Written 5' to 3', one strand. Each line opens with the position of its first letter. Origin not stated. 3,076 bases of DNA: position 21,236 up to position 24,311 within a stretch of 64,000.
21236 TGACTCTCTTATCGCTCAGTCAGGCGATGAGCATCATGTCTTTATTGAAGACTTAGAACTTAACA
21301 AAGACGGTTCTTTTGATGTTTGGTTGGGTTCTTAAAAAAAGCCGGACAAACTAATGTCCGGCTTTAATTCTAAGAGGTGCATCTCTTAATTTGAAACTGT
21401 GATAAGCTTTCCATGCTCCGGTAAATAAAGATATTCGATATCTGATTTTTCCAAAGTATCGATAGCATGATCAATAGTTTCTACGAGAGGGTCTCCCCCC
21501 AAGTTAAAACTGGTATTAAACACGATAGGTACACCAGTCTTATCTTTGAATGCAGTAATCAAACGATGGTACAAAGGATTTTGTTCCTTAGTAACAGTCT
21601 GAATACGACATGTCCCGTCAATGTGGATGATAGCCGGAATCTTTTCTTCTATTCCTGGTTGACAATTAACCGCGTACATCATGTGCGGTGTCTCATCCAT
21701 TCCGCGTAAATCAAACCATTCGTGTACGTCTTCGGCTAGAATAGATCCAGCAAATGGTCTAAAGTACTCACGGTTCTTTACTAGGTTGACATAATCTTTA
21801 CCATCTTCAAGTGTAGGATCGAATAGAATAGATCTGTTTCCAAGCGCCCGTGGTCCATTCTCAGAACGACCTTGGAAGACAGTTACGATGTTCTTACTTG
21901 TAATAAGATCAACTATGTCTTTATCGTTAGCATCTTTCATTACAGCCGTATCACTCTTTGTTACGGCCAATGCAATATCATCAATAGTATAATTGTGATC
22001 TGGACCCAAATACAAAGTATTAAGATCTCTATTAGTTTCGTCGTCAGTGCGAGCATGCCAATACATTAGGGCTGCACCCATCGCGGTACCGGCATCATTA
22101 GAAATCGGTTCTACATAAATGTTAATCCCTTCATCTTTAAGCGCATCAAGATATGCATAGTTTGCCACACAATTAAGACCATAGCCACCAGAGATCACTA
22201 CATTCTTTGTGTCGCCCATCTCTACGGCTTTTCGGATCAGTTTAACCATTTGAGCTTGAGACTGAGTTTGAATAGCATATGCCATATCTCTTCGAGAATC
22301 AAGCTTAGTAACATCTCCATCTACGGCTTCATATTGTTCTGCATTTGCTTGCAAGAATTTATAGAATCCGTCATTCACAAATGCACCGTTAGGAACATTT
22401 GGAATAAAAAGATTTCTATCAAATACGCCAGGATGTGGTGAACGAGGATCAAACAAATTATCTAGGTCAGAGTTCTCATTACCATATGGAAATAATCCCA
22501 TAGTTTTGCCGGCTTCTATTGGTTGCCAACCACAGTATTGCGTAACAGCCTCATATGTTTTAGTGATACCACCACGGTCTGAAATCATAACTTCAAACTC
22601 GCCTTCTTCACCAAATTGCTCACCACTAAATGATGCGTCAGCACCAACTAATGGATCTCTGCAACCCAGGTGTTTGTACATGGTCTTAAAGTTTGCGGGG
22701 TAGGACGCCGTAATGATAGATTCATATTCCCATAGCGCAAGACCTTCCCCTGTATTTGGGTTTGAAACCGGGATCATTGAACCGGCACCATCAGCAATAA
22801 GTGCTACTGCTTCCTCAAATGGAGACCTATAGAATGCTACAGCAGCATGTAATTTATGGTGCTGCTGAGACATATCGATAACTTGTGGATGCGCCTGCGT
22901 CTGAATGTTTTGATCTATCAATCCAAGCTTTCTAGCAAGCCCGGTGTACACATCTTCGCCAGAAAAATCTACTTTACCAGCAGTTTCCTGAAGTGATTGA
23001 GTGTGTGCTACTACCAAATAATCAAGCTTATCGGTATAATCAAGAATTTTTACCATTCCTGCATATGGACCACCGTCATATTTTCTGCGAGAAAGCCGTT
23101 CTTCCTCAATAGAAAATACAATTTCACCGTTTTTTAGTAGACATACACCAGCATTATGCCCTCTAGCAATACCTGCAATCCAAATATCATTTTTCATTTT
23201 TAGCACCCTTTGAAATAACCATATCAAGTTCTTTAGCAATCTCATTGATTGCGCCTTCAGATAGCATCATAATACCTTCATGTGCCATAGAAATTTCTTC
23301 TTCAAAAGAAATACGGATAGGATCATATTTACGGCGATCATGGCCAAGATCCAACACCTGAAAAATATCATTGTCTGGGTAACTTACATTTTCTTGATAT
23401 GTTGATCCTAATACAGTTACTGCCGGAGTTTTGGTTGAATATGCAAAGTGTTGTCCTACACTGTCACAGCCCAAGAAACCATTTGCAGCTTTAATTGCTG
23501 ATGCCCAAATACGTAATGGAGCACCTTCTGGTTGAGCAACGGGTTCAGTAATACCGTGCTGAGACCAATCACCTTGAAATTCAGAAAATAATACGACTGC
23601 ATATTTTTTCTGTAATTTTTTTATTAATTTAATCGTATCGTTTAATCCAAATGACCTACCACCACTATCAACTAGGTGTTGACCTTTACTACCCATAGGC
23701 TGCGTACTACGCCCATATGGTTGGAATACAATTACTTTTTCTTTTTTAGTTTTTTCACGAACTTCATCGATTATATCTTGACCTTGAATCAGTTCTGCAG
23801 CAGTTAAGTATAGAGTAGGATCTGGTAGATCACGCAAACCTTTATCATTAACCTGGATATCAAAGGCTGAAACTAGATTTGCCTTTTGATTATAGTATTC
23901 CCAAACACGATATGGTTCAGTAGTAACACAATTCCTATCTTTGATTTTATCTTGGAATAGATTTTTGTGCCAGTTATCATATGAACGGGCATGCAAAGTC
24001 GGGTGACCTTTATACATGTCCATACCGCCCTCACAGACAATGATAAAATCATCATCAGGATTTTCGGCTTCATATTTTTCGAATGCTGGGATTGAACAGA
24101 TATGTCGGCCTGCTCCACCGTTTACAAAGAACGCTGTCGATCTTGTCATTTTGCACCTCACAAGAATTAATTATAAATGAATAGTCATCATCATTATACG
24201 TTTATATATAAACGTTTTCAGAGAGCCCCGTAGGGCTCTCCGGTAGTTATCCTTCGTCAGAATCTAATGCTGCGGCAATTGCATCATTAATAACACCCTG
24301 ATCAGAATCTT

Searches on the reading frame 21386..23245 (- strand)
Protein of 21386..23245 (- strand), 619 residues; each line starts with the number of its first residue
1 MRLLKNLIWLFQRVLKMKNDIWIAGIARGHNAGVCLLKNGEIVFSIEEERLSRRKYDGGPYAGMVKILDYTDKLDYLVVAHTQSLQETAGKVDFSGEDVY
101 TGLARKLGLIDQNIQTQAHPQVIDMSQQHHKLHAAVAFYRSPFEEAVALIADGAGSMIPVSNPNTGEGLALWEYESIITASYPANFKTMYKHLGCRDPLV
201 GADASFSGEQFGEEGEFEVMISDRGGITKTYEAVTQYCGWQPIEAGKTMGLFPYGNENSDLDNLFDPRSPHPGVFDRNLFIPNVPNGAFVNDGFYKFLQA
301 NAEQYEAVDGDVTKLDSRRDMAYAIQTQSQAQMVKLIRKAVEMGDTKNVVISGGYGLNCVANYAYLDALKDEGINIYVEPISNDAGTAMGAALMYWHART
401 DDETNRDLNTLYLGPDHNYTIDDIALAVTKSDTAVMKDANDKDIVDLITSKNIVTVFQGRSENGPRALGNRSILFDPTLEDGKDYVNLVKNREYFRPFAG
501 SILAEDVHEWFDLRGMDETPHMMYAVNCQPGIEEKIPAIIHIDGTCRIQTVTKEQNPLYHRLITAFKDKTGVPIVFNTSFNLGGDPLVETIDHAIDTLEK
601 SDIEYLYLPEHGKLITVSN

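Call 11: search_protein_families(library=pfam, proteins=[window:21386-23245:-], max_evalue=0.001)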
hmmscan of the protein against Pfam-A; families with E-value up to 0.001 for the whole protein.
window:21386-23245:- (619 aa): 2 families
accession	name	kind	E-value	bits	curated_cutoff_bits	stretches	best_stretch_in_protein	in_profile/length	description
PF16861.10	Carbam_trans_C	-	7.3e-58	195.3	27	1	446-609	2-164/170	Carbamoyltransferase C-terminus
PF02543.21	Carbam_trans_N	-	1.1e-27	97.8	24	1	87-393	91-346/346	Carbamoyltransferase N-terminus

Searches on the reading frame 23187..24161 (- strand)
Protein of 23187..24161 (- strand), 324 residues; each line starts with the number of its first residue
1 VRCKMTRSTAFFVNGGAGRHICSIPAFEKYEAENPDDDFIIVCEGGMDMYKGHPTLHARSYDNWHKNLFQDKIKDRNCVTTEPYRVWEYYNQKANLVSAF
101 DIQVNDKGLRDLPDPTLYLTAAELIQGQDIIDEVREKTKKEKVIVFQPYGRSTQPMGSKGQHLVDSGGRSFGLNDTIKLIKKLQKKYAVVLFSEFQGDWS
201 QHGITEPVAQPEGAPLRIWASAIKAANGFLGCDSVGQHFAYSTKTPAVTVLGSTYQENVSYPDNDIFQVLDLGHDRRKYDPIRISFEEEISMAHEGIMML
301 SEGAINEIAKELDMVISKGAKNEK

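Call 11: search_protein_families(library=pfam, proteins=[window:23187-24161:-], max_evalue=0.001)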
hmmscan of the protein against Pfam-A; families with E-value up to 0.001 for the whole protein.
window:23187-24161:- (324 aa): 0 families

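Call 13: search_protein_families(library=phrogs, proteins=[window:23187-24161:-], max_evalue=0.001)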
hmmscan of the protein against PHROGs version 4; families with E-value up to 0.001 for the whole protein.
window:23187-24161:- (324 aa): 1 family
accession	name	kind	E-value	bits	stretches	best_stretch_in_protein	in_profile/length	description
phrog_8954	-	unknown function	3e-132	442.4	1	7-321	2-315/378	-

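Call 22: search_protein_families(library=pfam, proteins=[window:23187-24161:-], max_evalue=1)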
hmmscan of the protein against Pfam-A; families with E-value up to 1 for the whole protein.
window:23187-24161:- (324 aa): 1 family
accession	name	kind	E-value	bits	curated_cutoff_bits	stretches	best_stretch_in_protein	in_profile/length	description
PF01075.23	Glyco_transf_9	-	0.25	11.1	22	1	220-258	178-216/247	Glycosyltransferase family 9 (heptosyltransferase)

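Call 23: search_protein_families(library=ncbifam, proteins=[window:23187-24161:-], max_evalue=0.01)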
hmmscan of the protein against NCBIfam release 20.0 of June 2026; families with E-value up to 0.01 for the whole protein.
window:23187-24161:- (324 aa): 0 families
